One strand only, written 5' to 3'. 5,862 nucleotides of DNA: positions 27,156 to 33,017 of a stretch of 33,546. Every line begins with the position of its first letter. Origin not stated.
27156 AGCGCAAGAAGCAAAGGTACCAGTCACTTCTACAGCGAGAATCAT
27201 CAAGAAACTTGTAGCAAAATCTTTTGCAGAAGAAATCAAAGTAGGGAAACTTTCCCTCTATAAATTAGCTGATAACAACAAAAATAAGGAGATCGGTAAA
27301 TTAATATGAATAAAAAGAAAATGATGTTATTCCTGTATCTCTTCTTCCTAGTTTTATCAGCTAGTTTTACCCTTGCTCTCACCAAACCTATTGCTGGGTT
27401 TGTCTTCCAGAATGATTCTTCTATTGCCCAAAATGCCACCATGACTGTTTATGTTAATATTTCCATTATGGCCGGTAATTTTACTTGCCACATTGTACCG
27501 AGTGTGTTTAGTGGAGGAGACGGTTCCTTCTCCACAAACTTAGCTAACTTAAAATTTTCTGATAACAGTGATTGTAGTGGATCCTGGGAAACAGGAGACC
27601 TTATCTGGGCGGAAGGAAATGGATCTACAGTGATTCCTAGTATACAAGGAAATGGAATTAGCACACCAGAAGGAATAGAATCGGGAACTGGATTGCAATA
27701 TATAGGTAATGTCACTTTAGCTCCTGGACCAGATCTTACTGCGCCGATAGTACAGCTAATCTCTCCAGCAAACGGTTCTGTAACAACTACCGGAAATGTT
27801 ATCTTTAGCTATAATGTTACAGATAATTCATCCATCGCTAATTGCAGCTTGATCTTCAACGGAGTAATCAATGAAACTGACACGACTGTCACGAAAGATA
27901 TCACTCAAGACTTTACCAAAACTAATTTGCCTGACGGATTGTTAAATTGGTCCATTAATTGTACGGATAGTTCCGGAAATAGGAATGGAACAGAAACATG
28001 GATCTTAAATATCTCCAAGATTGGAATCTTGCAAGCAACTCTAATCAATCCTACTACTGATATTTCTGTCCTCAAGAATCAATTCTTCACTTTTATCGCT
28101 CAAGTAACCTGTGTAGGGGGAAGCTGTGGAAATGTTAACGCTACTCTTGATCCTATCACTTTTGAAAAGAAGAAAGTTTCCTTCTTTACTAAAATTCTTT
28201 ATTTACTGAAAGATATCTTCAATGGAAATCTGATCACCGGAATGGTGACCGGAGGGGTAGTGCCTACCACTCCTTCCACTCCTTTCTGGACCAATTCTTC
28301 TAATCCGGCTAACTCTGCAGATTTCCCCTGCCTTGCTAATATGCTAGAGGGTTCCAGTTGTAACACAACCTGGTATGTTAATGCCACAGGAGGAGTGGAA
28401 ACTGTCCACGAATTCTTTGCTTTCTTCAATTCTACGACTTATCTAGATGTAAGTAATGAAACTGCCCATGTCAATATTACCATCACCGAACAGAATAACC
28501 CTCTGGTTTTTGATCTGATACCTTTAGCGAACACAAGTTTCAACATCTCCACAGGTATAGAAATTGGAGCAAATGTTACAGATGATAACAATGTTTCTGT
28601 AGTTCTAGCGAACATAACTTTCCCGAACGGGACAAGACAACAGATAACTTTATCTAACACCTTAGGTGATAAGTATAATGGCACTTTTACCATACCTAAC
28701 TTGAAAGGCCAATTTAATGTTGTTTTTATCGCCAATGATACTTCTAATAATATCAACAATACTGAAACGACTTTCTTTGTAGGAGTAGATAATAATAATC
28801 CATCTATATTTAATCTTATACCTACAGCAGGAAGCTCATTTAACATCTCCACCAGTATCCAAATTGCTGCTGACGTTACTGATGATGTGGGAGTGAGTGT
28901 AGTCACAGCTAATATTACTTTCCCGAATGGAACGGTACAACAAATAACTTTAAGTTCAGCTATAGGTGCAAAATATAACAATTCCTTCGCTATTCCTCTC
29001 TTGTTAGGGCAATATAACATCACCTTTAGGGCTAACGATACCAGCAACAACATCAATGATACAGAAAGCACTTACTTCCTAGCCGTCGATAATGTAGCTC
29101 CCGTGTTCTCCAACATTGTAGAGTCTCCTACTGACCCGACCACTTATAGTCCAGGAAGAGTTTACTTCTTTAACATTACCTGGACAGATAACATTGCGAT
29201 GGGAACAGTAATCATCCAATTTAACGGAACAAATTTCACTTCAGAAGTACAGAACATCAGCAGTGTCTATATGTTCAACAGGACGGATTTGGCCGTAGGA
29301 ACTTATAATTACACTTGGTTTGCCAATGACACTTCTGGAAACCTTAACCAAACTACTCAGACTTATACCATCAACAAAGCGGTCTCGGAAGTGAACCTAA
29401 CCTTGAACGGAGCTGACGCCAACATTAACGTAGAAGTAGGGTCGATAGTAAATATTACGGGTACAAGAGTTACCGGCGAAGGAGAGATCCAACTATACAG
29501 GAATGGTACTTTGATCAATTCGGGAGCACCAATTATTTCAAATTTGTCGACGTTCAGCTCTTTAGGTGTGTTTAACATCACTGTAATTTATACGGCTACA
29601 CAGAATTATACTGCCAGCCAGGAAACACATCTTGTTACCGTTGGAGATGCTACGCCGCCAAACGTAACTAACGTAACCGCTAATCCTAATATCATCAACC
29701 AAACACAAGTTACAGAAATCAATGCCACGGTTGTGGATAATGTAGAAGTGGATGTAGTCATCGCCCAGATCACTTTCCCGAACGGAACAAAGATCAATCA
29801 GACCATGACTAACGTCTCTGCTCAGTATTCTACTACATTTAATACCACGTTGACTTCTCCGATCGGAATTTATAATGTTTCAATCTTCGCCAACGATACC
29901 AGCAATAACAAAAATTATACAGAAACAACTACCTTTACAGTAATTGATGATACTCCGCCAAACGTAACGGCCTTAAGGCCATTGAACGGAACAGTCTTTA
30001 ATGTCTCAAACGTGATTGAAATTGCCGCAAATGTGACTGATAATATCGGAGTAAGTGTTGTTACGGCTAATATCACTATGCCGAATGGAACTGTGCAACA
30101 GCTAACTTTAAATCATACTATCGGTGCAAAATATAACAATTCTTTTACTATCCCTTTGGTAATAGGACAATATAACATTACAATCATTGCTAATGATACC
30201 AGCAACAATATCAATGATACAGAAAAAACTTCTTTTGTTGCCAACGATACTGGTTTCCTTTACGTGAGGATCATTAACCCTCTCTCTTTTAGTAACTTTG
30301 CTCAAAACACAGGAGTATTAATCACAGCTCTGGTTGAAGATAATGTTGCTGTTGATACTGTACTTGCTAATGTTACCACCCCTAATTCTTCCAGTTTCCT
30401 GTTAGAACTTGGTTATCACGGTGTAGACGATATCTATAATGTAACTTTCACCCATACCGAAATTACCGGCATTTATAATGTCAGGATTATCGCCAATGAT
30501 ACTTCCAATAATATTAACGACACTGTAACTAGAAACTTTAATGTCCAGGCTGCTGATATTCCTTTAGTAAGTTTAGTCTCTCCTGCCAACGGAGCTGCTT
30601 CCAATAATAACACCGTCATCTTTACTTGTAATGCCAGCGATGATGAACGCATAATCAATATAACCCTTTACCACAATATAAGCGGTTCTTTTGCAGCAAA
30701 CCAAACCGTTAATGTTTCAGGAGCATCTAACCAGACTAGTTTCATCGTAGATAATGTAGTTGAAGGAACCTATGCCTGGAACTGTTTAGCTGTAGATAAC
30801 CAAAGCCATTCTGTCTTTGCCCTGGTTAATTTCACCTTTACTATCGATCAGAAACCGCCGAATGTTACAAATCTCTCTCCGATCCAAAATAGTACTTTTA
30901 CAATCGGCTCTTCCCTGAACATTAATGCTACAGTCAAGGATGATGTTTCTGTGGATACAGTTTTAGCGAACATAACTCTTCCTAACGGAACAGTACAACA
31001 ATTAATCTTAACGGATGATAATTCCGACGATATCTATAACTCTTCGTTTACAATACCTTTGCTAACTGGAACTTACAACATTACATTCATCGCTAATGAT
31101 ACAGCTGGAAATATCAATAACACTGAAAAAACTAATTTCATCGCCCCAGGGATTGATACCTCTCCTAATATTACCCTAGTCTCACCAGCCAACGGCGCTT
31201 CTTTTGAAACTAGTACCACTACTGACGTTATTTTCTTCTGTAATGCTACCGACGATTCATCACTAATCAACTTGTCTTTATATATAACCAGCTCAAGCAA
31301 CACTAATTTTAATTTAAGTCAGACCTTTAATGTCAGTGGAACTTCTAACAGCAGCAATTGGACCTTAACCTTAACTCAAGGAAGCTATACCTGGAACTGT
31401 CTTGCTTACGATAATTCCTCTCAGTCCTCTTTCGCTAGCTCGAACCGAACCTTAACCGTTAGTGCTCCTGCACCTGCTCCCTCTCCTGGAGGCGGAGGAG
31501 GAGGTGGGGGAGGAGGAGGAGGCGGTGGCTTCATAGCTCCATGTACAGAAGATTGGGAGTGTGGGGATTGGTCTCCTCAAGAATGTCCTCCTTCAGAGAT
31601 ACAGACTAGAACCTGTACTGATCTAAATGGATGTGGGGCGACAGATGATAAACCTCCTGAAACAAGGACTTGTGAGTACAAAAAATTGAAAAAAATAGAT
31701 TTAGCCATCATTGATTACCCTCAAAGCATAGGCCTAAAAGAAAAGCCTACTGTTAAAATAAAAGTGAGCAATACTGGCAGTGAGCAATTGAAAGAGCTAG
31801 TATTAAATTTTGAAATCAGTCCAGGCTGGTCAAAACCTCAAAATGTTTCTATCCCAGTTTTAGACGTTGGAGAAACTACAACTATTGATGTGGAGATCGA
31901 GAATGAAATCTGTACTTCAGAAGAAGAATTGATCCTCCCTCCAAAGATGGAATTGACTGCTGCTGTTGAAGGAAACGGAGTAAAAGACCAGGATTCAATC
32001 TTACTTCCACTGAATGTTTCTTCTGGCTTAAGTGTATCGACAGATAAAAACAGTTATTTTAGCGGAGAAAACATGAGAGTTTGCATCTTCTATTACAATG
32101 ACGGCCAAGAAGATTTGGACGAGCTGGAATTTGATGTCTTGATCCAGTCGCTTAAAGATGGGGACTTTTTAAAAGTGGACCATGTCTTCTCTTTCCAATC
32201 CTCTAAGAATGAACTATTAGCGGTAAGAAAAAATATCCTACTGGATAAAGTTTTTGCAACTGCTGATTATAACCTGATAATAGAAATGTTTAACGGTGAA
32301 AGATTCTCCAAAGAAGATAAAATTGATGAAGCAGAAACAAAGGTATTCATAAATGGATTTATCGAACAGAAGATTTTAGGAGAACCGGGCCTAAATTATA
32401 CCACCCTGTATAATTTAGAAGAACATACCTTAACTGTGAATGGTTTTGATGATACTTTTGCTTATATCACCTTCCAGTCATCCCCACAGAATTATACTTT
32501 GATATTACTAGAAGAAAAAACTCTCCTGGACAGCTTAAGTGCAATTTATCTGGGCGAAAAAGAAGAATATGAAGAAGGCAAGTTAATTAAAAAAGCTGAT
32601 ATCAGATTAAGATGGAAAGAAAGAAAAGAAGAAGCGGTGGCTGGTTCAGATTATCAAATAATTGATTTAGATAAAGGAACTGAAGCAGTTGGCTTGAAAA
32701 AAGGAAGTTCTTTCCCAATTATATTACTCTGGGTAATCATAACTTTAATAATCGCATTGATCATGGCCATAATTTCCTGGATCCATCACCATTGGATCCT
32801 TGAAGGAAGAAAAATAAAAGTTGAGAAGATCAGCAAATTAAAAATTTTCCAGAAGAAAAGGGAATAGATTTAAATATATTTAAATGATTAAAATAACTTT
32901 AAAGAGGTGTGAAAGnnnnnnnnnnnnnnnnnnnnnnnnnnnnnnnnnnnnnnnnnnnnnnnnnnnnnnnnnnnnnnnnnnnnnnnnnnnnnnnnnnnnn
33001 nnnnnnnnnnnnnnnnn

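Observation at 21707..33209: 11.5-kb same-strand cluster of secreted or anchored proteins plus a dedicated regulator: candidate cell-surface or host-attachment module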

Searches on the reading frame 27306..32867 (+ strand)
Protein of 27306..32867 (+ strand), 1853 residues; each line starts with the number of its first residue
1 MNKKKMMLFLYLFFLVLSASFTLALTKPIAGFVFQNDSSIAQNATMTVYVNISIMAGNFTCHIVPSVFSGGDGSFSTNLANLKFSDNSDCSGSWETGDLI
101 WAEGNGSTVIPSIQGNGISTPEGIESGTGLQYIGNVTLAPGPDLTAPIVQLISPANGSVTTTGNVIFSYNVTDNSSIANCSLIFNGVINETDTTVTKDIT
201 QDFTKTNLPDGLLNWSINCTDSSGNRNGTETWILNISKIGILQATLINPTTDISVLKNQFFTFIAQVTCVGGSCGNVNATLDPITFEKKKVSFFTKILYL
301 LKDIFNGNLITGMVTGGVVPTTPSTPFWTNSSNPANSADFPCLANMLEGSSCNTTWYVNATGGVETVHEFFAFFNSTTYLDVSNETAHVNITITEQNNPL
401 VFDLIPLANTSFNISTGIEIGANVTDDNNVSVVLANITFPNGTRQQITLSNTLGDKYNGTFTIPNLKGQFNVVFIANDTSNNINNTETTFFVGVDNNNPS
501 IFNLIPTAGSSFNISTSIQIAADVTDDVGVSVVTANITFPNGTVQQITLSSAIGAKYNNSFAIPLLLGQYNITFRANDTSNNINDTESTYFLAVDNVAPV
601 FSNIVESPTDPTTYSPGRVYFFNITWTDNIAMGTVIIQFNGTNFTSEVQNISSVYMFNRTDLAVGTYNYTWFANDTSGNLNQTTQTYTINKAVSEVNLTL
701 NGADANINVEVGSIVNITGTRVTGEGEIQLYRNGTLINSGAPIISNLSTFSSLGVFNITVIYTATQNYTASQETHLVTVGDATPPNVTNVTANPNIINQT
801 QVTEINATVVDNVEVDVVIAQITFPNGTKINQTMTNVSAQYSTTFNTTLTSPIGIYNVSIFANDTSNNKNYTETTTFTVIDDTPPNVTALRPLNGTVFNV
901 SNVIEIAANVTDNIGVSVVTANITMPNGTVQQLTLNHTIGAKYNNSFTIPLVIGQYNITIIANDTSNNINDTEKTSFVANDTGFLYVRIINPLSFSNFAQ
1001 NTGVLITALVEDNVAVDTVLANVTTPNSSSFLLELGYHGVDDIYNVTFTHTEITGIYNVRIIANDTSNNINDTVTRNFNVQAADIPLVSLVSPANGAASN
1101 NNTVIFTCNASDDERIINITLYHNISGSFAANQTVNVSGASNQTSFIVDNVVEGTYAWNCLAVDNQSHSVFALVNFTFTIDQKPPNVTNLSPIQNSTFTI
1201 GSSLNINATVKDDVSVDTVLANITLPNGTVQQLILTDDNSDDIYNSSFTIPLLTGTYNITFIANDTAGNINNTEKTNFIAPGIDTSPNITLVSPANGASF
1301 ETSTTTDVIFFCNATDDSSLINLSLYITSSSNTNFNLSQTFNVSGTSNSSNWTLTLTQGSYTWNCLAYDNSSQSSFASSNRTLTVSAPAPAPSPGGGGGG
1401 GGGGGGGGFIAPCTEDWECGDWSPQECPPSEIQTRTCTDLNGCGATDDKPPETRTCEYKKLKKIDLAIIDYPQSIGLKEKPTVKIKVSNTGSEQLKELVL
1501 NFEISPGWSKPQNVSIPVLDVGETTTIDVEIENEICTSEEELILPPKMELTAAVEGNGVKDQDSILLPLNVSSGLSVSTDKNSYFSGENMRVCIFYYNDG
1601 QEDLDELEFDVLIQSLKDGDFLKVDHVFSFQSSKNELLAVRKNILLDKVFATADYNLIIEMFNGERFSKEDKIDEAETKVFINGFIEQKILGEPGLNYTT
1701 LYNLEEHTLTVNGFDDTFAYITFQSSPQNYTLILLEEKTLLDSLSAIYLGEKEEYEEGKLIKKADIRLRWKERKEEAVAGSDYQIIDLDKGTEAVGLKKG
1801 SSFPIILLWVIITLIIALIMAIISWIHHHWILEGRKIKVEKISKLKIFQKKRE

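Call 4: search_protein_families(library=pfam, proteins=[window:27306-32867:+], max_evalue=1)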
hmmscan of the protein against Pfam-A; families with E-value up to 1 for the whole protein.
window:27306-32867:+ (1853 aa): 10 families
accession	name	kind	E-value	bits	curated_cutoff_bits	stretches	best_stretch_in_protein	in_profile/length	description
PF17957.7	Big_7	-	5.3e-19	69.1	24.1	6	147-210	1-63/70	Bacterial Ig domain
PF01835.25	MG2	-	0.00022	22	32.8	0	819-879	37-96/96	MG2 domain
PF15418.12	DUF4625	-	0.00043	21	27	1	1181-1274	10-125/131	Domain of unknown function (DUF4625)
PF13750.12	Big_3_3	-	0.00051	20.2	27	1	1143-1274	4-141/157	Bacterial Ig-like domain (group 3)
PF19077.6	Big_13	-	0.0013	19.6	27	3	1216-1278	40-98/102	Bacterial Ig-like domain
PF15016.13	C5orf34_C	-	0.0013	18.9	27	0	428-451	42-65/82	C5orf34 C-terminal domain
PF07202.18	Tcp10_C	-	0.005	16.9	36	0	437-446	25-34/35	T-complex protein 10 C-terminus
PF10633.15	NPCBM_assoc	-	0.032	14.9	24.4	1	1480-1531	6-58/78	NPCBM-associated, NEW3 domain of alpha-galactosidase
PF23265.1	Ig-like_KY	-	0.036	14.6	27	0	853-884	90-121/129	KY-like, immunoglobulin-like domain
PF07484.17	Collar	-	0.076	13.4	24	1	447-470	29-56/57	Phage Tail Collar Domain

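Call 5: search_protein_families(library=ncbifam, proteins=[window:27306-32867:+], max_evalue=1)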
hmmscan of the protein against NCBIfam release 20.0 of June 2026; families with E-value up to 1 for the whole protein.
window:27306-32867:+ (1853 aa): 3 families
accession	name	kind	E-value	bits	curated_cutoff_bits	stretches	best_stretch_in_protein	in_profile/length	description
NF002246.0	PRK01160.1-1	equivalog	0.053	13.1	324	1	757-843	26-110/178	hypothetical protein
NF037966.1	HetP_family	subfamily_domain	0.11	12.2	45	1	1131-1161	7-37/63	HetP family heterocyst commitment protein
NF041125.1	deph_CoA_kin_Thcocales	equivalog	0.75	9.3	300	0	771-838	37-103/176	GTP-dependent dephospho-CoA kinase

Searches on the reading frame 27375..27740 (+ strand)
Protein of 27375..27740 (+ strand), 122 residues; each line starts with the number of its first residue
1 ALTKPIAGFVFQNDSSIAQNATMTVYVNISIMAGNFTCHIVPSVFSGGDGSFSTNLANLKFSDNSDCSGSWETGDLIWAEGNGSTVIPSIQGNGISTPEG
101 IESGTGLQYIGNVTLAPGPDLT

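Call 25: find_homologous_proteins(query=A3, max_evalue=0.001)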
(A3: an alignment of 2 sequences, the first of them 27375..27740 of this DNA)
Query A3 (2 sequences): 73 candidates shared short words with the query, none scored E <= 0.001.

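Call 53: search_protein_representatives(alignment_id=A3)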
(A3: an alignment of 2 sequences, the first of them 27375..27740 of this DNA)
Query: 2 sequences, 126 profile positions. Proteins with E-value up to 0.001 (for the whole library): 54; up to 1e-10: 43; up to 1e-30: 6. The best 54 are listed.
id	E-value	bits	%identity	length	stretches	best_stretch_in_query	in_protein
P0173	5.0e-62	223.8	-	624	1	1-126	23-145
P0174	6.7e-57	207.3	-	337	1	1-120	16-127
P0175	4.2e-34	133.6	-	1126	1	2-120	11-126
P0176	4.6e-34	133.4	-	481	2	2-120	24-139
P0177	7.5e-34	132.8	-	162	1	2-120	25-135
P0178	3.2e-32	127.5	-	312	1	2-119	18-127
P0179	4.2e-30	120.6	-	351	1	2-122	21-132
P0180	2.1e-29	118.4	-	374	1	2-120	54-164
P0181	4.3e-29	117.4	-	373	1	2-120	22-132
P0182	6.8e-29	116.7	-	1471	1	2-120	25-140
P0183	9.0e-28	113.1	-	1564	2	2-126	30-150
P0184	1.2e-27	112.7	-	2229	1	2-126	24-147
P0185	1.3e-27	112.6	-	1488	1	4-124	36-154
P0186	2.7e-26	108.3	-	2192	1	2-124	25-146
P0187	3.0e-26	108.2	-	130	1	3-99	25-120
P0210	1.5e-16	76.9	-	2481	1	4-118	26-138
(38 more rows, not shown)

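Call 56: find_related_loci(query=A6, collection=metagenome_contigs, flank=10000)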
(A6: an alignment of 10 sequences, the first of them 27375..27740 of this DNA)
Query A6 (122 aa) in metagenome_contigs; peptide patterns used: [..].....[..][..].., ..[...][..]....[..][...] (x = any residue, [..] = any of these).
110 stretches matched a pattern; 5 encode a relative of the query (tblastn E <= 1e-3); 5 distinct loci.
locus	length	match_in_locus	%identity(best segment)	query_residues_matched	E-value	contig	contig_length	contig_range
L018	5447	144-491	64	1-116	1e-44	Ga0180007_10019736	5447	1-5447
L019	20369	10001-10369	58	1-122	9e-40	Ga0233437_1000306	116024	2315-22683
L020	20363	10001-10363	56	1-122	6e-36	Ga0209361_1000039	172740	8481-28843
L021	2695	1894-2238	53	1-115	6e-31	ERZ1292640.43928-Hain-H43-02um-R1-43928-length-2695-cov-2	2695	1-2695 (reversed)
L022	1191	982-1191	50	1-67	5e-14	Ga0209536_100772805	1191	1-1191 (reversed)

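Call 61: search_solved_structures(query=A6, max_evalue=5, show_alignments=1)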
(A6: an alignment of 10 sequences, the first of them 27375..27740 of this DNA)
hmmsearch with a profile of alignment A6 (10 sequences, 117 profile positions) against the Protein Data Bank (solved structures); distinct sequences matched with E-value up to 5: 62 (the best 60 are shown).
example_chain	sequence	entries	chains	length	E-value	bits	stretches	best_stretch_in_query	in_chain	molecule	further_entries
8f92_L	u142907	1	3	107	0.013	18.8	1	39-74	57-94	B11_d77.7 Fab kappa light chain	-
1kir_A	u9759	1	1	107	0.046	17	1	6-74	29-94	MONOCLONAL ANTIBODY D1.3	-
1a7p_L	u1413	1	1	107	0.056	16.8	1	6-75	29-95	IGG1-KAPPA D1.3 FV (LIGHT CHAIN)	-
1a2y_A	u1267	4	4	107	0.064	16.6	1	6-74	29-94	IGG1-KAPPA D1.3 FV (LIGHT CHAIN) | MONOCLONAL ANTIBODY D1.3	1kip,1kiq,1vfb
8vfu_A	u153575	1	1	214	0.065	16.5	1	14-105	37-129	3G5 Light Chain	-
1dvf_A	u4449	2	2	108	0.065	16.5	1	6-74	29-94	FV D1.3 | IGG1-KAPPA D1.3 FV (LIGHT CHAIN)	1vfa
8t05_D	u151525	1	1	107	0.071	16.4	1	12-74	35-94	1A1 Fab light chain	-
3cxd_L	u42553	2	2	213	0.085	16.2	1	8-106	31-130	Fab fragment of anti-osteopontin antibody 23C3, Light chain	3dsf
1a7n_L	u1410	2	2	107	0.089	16.1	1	6-74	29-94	IGG1-KAPPA D1.3 FV (LIGHT CHAIN)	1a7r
1a7q_L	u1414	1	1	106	0.089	16.1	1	10-74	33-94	IGG1-KAPPA D1.3 FV (LIGHT CHAIN)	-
4aeh_L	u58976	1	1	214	0.09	16.1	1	11-74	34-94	FAB ANTIBODY, LIGHT CHAIN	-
7yms_E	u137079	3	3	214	0.095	16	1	12-74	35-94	The light chain of fab 9B5 | The light chain of the antibody 9B5 | The light chain of antibody 9B5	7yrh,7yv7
1fdl_L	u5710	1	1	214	0.099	16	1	6-76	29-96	IGG1-KAPPA D1.3 FAB (LIGHT CHAIN)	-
6flc_A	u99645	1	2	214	0.1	15.9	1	3-75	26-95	Light chain of 2C8 Fab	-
1a7o_L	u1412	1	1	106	0.1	15.9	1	6-74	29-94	IGG1-KAPPA D1.3 FV (LIGHT CHAIN)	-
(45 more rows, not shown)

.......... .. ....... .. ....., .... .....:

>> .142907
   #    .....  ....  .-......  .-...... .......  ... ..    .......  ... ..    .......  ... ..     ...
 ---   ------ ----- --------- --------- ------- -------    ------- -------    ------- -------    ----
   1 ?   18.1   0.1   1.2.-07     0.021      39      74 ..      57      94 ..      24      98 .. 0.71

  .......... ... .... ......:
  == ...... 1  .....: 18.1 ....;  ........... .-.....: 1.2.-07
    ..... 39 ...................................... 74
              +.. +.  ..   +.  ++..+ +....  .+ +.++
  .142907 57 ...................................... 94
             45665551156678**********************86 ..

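Call 81: search_protein_families(library=ncbifam, proteins=[L019:5730-6986:+, L019:6970-8331:+, L019:642-5654:+, L019:374-613:+], max_evalue=0.1)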
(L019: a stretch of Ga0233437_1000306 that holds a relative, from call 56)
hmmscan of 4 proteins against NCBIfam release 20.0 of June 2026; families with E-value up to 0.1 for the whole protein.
L019:5730-6986:+ (418 aa): 2 families
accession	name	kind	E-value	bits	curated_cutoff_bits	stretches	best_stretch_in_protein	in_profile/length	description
TIGR04211.1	SH3_and_anchor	equivalog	0.03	13.9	65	0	372-417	152-198/198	TIGR04211 family SH3 domain-containing protein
NF007395.0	PRK09921.1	equivalog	0.084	11.9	618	0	107-207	162-260/445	D-serine transporter DsdX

L019:6970-8331:+ (453 aa): 0 families

L019:642-5654:+ (1670 aa): 1 family
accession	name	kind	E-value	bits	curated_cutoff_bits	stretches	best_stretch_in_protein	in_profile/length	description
NF052521.1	TafC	equivalog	8.5e-29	100.8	410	4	1224-1394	195-364/373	TafC family fimbrial protein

L019:374-613:+ (79 aa): 13 families
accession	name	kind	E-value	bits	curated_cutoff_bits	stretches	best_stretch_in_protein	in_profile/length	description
NF005385.0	PRK06930.1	subfamily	6.7e-05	22.7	136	1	32-70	124-162/170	positive control sigma-like factor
NF007214.0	PRK09636.1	subfamily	0.0008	18.7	271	1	21-74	114-167/293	RNA polymerase sigma factor SigJ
TIGR02937.1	sigma70-ECF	superfamily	0.0011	18.7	42.9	1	22-66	117-161/165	sigma-70 family RNA polymerase sigma factor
NF033547.1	transpos_IS1595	equivalog_domain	0.0023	17.8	75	1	25-67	9-52/215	IS1595 family transposase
TIGR02957.1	SigX4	subfamily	0.0029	16.8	323.25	1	21-77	107-163/281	RNA polymerase sigma-70 factor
NF058625.1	sigma_PG0214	equivalog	0.0077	16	130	1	22-67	113-158/170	GFO_1088 family ECF-type sigma factor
NF007226.0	PRK09644.1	equivalog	0.015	15.4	199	1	21-72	108-159/166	RNA polymerase sigma factor SigM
NF006145.0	PRK08295.1-2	equivalog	0.016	14.6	212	1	26-67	169-207/213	RNA polymerase sporulation sigma factor SigH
TIGR02950.1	SigM_subfam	subfamily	0.024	14.5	147.95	1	30-67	118-155/159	RNA polymerase sigma factor, SigM family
TIGR02859.1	spore_sigH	equivalog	0.025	14.1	294.8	1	23-66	151-193/198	RNA polymerase sporulation sigma factor SigH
TIGR02947.1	SigH_actino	hypoth_equivalog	0.028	14.1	251.55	1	29-67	138-176/193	RNA polymerase sigma-70 factor, TIGR02947 family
TIGR03879.1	near_KaiC_dom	domain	0.034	14.6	65.1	1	26-70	22-66/91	probable regulatory domain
NF006147.0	PRK08295.1-4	equivalog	0.042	13.4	212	1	30-67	163-197/201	RNA polymerase factor sigma-70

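Call 103: search_protein_families(library=pfam, proteins=[L019:374-613:+, L020:6736-6945:+], max_evalue=0.1)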
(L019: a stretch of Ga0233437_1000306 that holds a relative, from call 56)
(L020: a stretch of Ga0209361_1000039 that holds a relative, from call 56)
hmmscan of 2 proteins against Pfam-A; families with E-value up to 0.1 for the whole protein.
L019:374-613:+ (79 aa): 8 families
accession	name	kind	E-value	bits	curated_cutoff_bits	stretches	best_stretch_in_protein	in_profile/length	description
PF08281.18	Sigma70_r4_2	-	3e-09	36.8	25.7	1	22-66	10-54/54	Sigma-70, region 4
PF13384.12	HTH_23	-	5.1e-05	23.4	24.6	1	31-61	11-40/50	Homeodomain-like domain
PF13936.12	HTH_38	-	0.01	16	27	1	23-55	5-37/44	Helix-turn-helix domain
PF08279.18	HTH_11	-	0.016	15.5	25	1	28-66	4-43/55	HTH domain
PF00196.25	GerE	-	0.016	15.3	23.5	1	37-72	16-51/57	Bacterial regulatory proteins, luxR family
PF06056.18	Terminase_5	-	0.028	14.8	20.3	1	28-65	6-40/58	Putative ATPase subunit of terminase (gpP-like)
PF13412.12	HTH_24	-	0.037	14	21.9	1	32-64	11-43/48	Winged helix-turn-helix DNA-binding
PF02001.22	DUF134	-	0.1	13.6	27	0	22-67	34-79/98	Protein of unknown function DUF134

L020:6736-6945:+ (69 aa): 9 families
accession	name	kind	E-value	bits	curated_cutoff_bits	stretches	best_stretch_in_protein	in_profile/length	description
PF08281.18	Sigma70_r4_2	-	5.6e-06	26.4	25.7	1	22-65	10-53/54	Sigma-70, region 4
PF13384.12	HTH_23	-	8.3e-05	22.7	24.6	1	29-61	10-40/50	Homeodomain-like domain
PF08279.18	HTH_11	-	0.005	17.1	25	1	26-57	2-34/55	HTH domain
PF13936.12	HTH_38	-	0.009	16.2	27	1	36-55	18-37/44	Helix-turn-helix domain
PF13412.12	HTH_24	-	0.024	14.7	21.9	1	28-61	7-40/48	Winged helix-turn-helix DNA-binding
PF13542.12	HTH_Tnp_ISL3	-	0.041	13.8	27.4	1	37-61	25-49/51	Helix-turn-helix domain of transposase family ISL3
PF16805.11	Trans_coact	-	0.052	13.8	25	1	17-50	15-47/73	Phage late-transcription coactivator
PF21508.2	MenC_N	-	0.066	13.8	27.3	1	17-63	18-64/94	MenC, N-terminal domain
PF13463.12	HTH_27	-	0.1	13.4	22.2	0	28-58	7-37/68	Winged helix DNA-binding domain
